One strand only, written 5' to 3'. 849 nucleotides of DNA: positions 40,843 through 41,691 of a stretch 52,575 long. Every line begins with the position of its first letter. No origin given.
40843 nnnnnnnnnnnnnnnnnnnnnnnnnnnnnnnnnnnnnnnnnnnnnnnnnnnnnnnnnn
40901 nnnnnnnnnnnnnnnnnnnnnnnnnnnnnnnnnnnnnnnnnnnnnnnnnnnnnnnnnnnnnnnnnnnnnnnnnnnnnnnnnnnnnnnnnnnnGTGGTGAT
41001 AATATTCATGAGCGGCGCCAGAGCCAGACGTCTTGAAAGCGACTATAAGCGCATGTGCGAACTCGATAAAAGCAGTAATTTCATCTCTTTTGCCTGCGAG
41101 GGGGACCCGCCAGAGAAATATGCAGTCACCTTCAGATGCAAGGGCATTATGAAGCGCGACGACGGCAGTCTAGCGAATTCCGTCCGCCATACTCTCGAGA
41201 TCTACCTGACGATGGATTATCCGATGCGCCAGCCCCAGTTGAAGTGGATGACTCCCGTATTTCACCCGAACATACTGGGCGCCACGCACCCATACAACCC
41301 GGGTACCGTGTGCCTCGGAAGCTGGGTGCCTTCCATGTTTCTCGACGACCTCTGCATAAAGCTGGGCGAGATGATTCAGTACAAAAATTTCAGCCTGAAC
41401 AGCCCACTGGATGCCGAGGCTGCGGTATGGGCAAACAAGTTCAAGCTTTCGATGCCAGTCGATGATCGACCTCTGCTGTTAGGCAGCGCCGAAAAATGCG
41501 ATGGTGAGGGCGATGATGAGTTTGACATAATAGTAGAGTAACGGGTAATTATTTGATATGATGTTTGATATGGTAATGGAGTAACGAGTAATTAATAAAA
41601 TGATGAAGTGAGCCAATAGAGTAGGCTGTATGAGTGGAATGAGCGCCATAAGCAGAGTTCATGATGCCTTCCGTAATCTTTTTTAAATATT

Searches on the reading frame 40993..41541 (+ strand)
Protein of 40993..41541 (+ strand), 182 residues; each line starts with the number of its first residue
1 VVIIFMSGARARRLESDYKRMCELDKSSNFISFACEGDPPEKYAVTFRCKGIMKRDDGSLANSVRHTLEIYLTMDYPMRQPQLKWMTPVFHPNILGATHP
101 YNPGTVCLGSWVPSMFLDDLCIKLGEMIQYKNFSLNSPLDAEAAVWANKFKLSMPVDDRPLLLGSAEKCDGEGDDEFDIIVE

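Call 33: search_protein_families(library=pfam, proteins=[window:40993-41541:+])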
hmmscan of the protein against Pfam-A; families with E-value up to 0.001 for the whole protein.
window:40993-41541:+ (182 aa): 1 family
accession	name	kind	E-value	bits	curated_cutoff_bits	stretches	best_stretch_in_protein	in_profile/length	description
PF00179.31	UQ_con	-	5.2e-09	36.3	27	1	45-145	26-123/140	Ubiquitin-conjugating enzyme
